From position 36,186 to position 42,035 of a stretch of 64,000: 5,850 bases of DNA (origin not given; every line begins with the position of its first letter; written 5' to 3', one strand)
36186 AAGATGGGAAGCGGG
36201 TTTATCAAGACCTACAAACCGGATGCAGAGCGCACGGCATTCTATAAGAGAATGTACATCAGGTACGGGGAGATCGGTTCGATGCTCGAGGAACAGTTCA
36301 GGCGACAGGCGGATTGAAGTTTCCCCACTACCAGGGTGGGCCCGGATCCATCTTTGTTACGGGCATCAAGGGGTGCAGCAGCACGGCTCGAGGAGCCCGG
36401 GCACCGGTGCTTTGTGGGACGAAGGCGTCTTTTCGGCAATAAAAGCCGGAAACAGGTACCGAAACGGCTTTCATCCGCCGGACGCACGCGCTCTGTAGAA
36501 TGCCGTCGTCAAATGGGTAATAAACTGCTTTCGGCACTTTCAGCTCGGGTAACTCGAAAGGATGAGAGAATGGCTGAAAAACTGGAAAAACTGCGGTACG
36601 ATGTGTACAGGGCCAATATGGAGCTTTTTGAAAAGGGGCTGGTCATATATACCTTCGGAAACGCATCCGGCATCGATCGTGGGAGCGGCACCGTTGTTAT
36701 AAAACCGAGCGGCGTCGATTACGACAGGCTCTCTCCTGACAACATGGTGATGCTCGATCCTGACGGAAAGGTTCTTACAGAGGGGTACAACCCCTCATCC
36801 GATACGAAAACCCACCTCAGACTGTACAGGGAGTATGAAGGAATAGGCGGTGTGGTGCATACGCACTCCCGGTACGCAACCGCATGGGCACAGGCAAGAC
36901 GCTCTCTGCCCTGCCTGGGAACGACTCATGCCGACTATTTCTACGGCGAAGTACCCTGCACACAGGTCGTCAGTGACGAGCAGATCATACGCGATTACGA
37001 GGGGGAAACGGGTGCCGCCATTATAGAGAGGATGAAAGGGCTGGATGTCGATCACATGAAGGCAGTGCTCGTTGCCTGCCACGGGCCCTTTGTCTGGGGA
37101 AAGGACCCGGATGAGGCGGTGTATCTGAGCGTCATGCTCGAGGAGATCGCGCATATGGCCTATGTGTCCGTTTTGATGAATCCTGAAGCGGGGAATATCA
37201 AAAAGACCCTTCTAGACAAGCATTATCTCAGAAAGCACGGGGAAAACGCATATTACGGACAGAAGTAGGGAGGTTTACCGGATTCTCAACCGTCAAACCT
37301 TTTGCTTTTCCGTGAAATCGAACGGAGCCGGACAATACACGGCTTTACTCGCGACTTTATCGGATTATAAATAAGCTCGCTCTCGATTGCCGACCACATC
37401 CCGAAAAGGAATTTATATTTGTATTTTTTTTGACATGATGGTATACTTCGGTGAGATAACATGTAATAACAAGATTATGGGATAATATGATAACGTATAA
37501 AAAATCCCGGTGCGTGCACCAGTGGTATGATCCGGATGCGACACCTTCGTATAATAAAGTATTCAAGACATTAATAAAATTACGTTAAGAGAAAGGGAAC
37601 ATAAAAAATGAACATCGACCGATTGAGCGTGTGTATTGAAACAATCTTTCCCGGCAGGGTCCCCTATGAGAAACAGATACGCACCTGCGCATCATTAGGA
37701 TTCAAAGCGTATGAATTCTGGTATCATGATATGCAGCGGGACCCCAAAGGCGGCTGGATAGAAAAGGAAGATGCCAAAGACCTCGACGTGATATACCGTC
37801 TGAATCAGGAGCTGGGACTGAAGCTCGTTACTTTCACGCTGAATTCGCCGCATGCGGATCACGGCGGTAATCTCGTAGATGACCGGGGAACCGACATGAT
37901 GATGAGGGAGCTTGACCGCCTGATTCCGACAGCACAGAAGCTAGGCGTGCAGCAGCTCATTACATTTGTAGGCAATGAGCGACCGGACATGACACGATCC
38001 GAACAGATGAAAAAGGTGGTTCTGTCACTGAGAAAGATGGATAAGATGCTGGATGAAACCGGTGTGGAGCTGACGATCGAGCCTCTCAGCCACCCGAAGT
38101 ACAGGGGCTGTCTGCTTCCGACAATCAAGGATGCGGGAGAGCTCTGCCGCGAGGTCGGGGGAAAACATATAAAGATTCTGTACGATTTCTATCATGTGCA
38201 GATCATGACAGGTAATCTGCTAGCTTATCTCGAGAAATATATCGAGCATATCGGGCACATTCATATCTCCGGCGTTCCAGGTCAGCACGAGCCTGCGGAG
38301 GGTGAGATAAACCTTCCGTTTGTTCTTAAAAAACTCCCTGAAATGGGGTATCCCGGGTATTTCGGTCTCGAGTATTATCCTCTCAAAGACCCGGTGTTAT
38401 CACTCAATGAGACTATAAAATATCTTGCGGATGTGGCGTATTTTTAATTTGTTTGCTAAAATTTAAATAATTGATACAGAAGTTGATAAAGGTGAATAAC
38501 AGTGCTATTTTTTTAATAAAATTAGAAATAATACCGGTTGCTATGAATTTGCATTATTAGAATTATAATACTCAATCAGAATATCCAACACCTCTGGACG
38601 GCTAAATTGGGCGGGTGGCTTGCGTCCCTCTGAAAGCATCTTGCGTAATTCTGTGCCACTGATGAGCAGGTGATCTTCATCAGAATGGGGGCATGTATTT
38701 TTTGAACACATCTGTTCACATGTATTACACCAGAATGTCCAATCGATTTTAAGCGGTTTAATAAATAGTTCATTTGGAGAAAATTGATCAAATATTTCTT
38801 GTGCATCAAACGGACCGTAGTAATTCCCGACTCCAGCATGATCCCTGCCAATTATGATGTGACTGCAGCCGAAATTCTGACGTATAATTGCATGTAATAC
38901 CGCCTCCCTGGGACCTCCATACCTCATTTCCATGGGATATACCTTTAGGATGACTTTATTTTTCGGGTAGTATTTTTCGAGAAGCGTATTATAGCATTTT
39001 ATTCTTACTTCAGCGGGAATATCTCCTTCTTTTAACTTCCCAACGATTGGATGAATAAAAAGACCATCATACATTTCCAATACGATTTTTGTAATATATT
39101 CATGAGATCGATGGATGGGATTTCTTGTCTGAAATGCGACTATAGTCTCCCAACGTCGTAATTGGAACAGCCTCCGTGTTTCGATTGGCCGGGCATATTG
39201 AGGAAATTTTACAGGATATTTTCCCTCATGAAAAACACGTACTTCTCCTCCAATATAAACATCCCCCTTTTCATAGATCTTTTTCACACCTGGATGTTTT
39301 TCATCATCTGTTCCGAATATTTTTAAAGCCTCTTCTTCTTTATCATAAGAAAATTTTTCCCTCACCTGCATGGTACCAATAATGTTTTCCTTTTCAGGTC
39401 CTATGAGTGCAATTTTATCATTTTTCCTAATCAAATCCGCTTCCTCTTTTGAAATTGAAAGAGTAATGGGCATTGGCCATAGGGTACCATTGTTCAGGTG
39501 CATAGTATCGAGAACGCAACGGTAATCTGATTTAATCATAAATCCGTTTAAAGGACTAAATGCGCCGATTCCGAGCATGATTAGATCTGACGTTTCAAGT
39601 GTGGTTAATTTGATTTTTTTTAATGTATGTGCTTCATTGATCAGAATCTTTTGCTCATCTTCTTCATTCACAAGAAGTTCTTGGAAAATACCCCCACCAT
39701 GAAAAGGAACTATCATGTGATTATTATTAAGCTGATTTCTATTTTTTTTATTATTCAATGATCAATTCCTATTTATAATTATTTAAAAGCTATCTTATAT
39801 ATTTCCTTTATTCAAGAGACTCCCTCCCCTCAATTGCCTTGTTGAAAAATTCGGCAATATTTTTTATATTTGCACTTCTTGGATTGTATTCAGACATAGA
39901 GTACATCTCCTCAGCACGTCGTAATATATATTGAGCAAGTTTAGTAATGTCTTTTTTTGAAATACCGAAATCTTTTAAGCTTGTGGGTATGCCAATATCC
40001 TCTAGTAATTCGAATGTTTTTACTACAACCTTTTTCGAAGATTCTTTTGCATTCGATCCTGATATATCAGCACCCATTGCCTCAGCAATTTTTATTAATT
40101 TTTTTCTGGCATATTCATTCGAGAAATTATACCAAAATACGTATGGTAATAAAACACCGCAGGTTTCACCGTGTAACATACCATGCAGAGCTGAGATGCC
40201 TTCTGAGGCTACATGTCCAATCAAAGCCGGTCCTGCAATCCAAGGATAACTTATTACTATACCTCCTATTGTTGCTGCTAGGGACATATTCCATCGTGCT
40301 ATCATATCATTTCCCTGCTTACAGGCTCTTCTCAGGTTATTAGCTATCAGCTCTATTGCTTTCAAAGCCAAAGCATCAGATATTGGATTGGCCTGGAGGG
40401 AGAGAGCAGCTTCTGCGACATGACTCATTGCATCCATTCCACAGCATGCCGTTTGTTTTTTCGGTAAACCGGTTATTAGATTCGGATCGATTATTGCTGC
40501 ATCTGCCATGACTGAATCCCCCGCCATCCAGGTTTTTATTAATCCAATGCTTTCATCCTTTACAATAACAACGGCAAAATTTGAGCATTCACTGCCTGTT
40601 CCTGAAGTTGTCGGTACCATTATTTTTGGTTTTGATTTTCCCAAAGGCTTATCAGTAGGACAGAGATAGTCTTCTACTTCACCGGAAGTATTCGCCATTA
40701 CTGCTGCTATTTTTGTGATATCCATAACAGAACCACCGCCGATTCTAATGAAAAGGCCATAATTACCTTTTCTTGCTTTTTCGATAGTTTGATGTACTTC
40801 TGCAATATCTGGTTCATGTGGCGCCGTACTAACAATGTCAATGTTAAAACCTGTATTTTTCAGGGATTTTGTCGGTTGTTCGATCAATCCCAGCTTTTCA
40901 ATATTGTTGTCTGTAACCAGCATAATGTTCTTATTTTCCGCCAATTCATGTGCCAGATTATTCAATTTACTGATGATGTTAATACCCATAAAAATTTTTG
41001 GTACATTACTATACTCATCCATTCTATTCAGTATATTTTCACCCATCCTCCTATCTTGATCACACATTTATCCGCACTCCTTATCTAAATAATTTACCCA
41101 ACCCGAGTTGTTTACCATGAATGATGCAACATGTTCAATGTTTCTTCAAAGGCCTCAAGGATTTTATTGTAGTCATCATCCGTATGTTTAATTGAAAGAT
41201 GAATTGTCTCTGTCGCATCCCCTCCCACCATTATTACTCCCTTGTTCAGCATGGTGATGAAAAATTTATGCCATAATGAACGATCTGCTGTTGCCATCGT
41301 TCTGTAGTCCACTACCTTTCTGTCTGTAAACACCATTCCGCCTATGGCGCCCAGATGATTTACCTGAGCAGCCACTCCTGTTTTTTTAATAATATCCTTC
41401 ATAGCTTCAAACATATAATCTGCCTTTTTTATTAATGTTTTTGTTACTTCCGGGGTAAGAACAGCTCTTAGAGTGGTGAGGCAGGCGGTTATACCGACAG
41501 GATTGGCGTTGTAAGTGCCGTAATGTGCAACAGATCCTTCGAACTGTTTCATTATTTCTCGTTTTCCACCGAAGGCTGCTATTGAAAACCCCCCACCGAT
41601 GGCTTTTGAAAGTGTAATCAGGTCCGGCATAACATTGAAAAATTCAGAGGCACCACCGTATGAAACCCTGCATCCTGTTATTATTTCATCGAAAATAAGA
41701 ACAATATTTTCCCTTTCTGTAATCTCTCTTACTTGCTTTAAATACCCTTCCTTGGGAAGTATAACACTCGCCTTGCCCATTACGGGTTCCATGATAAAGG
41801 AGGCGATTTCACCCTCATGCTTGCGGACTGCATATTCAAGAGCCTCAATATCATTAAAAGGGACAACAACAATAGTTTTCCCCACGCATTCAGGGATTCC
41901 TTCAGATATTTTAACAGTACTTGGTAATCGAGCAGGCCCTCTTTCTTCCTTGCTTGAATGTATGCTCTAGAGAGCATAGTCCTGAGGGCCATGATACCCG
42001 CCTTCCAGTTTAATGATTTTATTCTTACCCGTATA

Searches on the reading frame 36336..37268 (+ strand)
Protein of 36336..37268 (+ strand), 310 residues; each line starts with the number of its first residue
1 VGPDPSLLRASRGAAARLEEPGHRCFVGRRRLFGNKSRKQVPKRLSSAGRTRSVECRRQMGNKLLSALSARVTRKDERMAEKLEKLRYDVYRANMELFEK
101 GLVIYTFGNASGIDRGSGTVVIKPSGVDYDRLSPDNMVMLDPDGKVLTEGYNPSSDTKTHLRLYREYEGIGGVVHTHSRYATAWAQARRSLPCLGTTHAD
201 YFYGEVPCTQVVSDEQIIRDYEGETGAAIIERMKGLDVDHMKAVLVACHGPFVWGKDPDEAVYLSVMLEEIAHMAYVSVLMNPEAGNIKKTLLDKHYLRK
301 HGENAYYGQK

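Call 10: search_protein_families(library=pfam, proteins=[window:36336-37268:+], max_evalue=1)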
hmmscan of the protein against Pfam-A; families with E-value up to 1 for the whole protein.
window:36336-37268:+ (310 aa): 2 families
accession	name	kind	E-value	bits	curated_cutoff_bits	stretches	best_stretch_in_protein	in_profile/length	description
PF00596.27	Aldolase_II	-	7.2e-49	166.6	22.2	1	90-276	3-183/183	Class II Aldolase and Adducin N-terminal domain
PF13439.12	Glyco_transf_4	-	0.14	12.7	28.5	1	173-202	75-108/170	Glycosyltransferase Family 4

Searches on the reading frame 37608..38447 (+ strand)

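Call 10: search_protein_families(library=pfam, proteins=[window:37608-38447:+], max_evalue=1)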
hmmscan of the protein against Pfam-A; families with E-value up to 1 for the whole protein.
window:37608-38447:+ (279 aa): 1 family
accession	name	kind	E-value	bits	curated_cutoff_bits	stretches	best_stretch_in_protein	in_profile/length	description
PF01261.30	AP_endonuc_2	-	2.8e-35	122.7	31.1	1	25-273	2-246/249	Xylose isomerase-like TIM barrel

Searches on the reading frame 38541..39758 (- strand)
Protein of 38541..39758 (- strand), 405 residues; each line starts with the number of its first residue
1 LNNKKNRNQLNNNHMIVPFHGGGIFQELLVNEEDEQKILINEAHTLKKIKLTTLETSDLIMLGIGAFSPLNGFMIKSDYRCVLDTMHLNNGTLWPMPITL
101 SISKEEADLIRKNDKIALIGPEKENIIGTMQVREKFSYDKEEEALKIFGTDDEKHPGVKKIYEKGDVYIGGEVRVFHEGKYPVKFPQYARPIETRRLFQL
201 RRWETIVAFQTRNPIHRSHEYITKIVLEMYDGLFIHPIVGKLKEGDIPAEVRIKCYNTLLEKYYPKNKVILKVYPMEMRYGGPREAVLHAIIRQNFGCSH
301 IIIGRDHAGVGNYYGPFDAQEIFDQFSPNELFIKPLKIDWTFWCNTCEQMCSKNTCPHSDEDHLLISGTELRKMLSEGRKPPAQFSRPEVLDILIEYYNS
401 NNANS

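Call 9: search_protein_families(library=pfam, proteins=[window:38541-39758:-], max_evalue=0.01)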
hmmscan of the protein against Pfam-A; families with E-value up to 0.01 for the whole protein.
window:38541-39758:- (405 aa): 2 families
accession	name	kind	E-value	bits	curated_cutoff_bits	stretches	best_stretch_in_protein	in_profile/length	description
PF01747.23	ATP-sulfurylase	-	2.1e-92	308.7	24.3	1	189-397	5-212/212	ATP-sulfurylase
PF14306.12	PUA_2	-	1.9e-51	174.3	27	1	20-177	4-158/159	PUA-like domain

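Call 62: search_protein_families(library=ncbifam, proteins=[window:38541-39758:-], max_evalue=0.001)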
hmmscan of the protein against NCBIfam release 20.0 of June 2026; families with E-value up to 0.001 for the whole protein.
window:38541-39758:- (405 aa): 3 families
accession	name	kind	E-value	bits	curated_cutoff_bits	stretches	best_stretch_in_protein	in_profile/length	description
NF003166.0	PRK04149.1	subfamily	8.8e-161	534.7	387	1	17-402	5-386/393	sulfate adenylyltransferase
TIGR00339.1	sopT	equivalog_domain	7.2e-126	420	322.95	1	22-396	3-383/383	sulfate adenylyltransferase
NF004040.0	PRK05537.1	equivalog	8.6e-99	331.5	669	1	25-400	13-391/572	bifunctional sulfate adenylyltransferase/adenylylsulfate kinase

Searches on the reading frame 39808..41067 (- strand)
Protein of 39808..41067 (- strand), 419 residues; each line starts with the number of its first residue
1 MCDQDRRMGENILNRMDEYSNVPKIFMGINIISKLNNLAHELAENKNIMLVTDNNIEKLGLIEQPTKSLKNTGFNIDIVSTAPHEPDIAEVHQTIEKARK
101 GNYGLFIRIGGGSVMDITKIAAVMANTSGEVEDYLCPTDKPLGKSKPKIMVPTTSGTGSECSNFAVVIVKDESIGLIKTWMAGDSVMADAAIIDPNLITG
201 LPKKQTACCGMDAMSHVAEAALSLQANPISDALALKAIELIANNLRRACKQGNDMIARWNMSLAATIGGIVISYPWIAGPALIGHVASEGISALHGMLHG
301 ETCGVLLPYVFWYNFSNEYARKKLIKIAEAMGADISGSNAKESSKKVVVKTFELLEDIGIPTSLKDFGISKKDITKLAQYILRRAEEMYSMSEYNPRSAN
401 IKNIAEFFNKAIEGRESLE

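Call 9: search_protein_families(library=pfam, proteins=[window:39808-41067:-], max_evalue=0.01)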
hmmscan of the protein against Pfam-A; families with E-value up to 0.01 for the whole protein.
window:39808-41067:- (419 aa): 3 families
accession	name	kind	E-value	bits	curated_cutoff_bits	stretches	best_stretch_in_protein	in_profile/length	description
PF25137.1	ADH_Fe_C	-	3.1e-39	135.1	27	1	206-411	1-193/194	Fe-containing alcohol dehydrogenase family, C-terminal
PF00465.25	Fe-ADH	-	2.2e-36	125.4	31.3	1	24-195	3-168/168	Iron-containing alcohol dehydrogenase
PF13685.12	Fe-ADH_2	-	4.6e-11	43.4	28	1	29-126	4-98/149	Iron-containing alcohol dehydrogenase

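Call 62: search_protein_families(library=ncbifam, proteins=[window:39808-41067:-], max_evalue=0.001)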
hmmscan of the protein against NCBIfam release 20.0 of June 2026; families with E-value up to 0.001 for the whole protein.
window:39808-41067:- (419 aa): 17 families
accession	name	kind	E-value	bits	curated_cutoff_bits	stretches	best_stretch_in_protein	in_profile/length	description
NF053866.1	CholDhdGbsBBac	equivalog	2.9e-66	223.7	550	1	23-411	16-390/392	choline dehydrogenase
NF041833.1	Fe_ADH_ErcA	equivalog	3.1e-61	207.6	550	1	23-411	9-381/382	alcohol dehydrogenase-like regulatory protein ErcA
NF050025.1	SulfAcetaldRedSarD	equivalog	1.1e-56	192.4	700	1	19-410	5-383/385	sulfoacetaldehyde reductase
NF010378.0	PRK13805.1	equivalog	5.1e-56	190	951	1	35-416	472-868/872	bifunctional acetaldehyde-CoA/alcohol dehydrogenase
TIGR02638.1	lactal_redase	equivalog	1.9e-54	184.9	523.15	1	31-407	16-378/379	lactaldehyde reductase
NF007911.0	PRK10624.1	equivalog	6.7e-54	183.3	537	1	26-411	12-381/382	lactaldehyde reductase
NF058672.1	4HyButDHCUPNE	equivalog_domain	4.1e-52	177.6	500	1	22-410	7-376/378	4-hydroxybutyrate dehydrogenase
NF007363.0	PRK09860.1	equivalog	1.8e-47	162.3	581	1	45-386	31-362/383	L-threonine dehydrogenase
TIGR03405.1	Phn_Fe-ADH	equivalog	1.2e-45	155.8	423.7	1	35-383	13-345/355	iron-containing alcohol dehydrogenase PsrA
NF011998.0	PRK15454.1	equivalog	1.3e-44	152.5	556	1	13-409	18-392/395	ethanolamine utilization ethanol dehydrogenase EutG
TIGR04266.1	NDMA_methanol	equivalog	3e-32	112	625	1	17-366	11-353/420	NDMA-dependent methanol dehydrogenase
NF011717.0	PRK15138.1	equivalog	5.4e-26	91.5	645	1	24-380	11-359/387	alcohol dehydrogenase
NF041822.1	daptide_DH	equivalog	6.9e-17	61.4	300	1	47-253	2-211/363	daptide-type RiPP biosynthesis dehydogenase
NF002022.0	PRK00843.1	equivalog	1.8e-10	40.4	413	1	24-126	13-111/350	NAD(P)-dependent glycerol-1-phosphate dehydrogenase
NF006941.0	PRK09423.1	subfamily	1.9e-10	40.2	336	1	26-249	12-206/367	glycerol dehydrogenase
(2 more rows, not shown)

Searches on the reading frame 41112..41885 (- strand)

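Call 9: search_protein_families(library=pfam, proteins=[window:41112-41885:-], max_evalue=0.01)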
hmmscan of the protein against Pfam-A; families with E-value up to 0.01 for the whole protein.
window:41112-41885:- (257 aa): 2 families
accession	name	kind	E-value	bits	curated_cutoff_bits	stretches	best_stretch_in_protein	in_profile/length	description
PF00202.27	Aminotran_3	-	6.7e-40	137.4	30.5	1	13-249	180-402/403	Aminotransferase class-III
PF00155.27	Aminotran_1_2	-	6.3e-05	22.8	19.7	1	5-245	115-360/361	Aminotransferase class I and II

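Call 62: search_protein_families(library=ncbifam, proteins=[window:41112-41885:-], max_evalue=0.001)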
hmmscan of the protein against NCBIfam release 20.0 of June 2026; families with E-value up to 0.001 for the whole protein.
window:41112-41885:- (257 aa): 69 families (the best 25 are shown)
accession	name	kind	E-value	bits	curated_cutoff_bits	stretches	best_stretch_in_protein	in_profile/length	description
NF000818.0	PRK00062.1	subfamily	9.7e-69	232.1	398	1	3-252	176-426/429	glutamate-1-semialdehyde 2,1-aminomutase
TIGR00713.1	hemL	equivalog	2.3e-66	224.2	527.3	1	3-251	172-421/423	glutamate-1-semialdehyde 2,1-aminomutase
NF041362.1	GntE_guanitoxin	equivalog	1.6e-56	191.7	525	1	3-242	184-425/426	guanitoxin biosynthesis PLP-dependent transaminase GntE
NF009055.0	PRK12389.1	equivalog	8.8e-56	189.3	637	1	3-253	177-428/431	glutamate-1-semialdehyde 2,1-aminomutase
NF004856.0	PRK06209.1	equivalog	2.1e-37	128.7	486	1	4-253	175-416/450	glutamate-1-semialdehyde 2,1-aminomutase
TIGR00707.1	argD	subfamily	9e-37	126.8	410.05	1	6-198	153-341/381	acetylornithine/succinylornithine family transaminase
NF005453.0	PRK07046.1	subfamily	6.2e-35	120.6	425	1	4-253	198-451/453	transaminase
NF001864.0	PRK00615.1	equivalog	2.6e-33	115.2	706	1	6-244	181-420/433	glutamate-1-semialdehyde aminotransferase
NF005993.0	PRK08117.1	subfamily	6.8e-32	110.6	574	1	11-251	193-428/433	aspartate aminotransferase family protein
TIGR01885.1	Orn_aminotrans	equivalog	1.1e-31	110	378.4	1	5-191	165-350/402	ornithine--oxo-acid transaminase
NF008570.0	PRK11522.1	equivalog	9.6e-30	103.6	612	1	7-195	214-408/464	putrescine aminotransferase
NF052567.1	OmAmTferAptACaul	equivalog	1.3e-29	103.2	500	1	14-251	192-429/431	omega-aminotransferase AptA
NF004426.0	PRK05769.1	equivalog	6.6e-29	100.9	552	1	24-251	219-438/441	acetyl ornithine aminotransferase family protein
NF002874.0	PRK03244.1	equivalog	8.1e-29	100.6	457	1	3-189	163-344/399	acetylornithine transaminase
NF003468.0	PRK05093.1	subfamily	9.9e-29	100.2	522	1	4-189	166-348/405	acetylornithine/succinyldiaminopimelate transaminase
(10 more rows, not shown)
